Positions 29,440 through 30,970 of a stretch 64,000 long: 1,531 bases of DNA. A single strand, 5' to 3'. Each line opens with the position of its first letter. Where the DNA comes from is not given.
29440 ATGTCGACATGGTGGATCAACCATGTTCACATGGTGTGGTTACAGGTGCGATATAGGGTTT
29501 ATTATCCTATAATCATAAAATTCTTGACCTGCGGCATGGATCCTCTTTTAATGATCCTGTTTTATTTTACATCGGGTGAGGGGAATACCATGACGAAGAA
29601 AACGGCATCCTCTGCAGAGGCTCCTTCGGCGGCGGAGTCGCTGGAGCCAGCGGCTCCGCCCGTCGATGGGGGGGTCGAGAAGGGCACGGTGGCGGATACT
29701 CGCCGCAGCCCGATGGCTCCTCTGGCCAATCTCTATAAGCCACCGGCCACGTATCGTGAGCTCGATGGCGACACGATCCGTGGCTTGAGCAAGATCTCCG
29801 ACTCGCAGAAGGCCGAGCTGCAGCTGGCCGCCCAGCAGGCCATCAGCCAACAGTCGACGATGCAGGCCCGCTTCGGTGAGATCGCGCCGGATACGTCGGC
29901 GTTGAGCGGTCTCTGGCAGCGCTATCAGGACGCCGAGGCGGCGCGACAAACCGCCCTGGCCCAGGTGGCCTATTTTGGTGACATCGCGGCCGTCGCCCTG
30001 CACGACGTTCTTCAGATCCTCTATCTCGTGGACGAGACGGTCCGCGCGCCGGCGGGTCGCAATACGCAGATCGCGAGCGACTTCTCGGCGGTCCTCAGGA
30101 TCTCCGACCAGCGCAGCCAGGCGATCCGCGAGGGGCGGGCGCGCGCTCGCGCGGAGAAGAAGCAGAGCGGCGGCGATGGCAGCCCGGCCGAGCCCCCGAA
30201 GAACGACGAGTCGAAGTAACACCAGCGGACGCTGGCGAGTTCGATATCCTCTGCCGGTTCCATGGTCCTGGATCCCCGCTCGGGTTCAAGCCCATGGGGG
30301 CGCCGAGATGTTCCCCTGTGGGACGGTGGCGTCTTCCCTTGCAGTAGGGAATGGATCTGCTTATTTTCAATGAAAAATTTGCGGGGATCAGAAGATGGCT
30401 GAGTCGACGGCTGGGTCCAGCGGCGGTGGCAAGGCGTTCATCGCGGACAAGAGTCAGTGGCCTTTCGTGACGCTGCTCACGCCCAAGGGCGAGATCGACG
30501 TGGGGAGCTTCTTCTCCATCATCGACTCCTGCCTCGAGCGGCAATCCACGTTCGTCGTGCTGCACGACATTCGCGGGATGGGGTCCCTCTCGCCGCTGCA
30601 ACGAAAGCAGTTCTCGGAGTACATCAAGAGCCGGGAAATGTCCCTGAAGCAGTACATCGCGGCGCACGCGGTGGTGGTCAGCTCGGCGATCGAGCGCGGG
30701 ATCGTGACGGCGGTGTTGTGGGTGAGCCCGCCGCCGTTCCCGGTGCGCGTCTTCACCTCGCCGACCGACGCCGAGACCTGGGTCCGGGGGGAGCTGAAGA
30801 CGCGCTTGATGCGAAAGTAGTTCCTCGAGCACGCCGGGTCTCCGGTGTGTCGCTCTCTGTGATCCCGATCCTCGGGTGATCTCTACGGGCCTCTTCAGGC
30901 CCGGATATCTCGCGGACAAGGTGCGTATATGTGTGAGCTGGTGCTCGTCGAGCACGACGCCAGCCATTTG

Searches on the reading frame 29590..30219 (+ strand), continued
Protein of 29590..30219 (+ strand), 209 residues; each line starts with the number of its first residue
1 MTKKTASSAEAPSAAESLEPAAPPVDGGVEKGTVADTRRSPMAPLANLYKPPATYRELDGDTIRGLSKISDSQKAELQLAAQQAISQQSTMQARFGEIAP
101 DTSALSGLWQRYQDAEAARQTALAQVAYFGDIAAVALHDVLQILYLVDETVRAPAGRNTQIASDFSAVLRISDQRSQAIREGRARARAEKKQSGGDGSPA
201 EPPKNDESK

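Call 100: search_protein_families(library=ncbifam, proteins=[L104:5009-5803:+], max_evalue=0.00001)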
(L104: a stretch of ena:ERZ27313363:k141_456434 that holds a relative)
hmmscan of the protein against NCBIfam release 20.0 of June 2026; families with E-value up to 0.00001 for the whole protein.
L104:5009-5803:+ (264 aa): 0 families

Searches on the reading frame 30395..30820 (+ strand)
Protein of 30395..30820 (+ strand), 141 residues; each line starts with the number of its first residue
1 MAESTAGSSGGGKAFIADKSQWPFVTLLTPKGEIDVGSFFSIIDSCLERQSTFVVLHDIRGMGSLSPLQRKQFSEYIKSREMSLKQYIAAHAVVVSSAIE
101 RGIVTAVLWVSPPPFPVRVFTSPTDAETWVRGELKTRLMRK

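Call 10: search_protein_families(library=pfam, proteins=[window:30395-30820:+], max_evalue=0.01)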
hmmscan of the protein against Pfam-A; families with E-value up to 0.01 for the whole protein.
window:30395-30820:+ (141 aa): 2 families
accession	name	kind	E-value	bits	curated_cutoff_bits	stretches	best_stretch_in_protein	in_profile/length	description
PF25056.1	DUF7793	-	1.3e-06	28.9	26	1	49-130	35-109/113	Domain of unknown function (DUF7793)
PF11964.13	SpoIIAA-like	-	0.0067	17.6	25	1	40-131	19-106/106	SpoIIAA-like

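Call 14: find_encoding_contigs(protein=window:30395-30820:+, flank=10000, max_places=10)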
Protein window:30395-30820:+ (141 aa): 3 contigs read that carry it; 3 places shown.
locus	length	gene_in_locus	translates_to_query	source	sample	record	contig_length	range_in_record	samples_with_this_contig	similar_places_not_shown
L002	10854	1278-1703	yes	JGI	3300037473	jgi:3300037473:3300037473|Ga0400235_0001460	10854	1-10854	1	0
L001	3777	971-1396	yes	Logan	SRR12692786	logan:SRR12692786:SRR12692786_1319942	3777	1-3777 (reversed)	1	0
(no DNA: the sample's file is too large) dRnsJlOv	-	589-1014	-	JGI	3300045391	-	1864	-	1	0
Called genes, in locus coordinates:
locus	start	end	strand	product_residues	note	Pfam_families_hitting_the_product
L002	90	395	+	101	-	-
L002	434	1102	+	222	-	-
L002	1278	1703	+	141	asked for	PF25056:DUF7793 (weak)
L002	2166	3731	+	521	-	-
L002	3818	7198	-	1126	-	PF03714:PUD, PF17967:Pullulanase_N2, PF02922:CBM_48, PF00128:Alpha-amylase (faint), PF11852:Pullul_strch_C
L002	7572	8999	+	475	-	PF02264:LamB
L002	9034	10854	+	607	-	?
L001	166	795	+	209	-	-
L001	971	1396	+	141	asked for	PF25056:DUF7793 (weak)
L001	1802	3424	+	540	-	-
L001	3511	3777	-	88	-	?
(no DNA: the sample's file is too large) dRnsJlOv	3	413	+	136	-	?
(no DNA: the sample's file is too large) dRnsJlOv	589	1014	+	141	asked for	PF25056:DUF7793 (weak)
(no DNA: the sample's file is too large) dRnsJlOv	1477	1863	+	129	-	?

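Call 70: search_protein_families(library=phrogs, proteins=[window:30395-30820:+], max_evalue=0.01)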
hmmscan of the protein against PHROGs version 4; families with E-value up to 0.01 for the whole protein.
window:30395-30820:+ (141 aa): 0 families
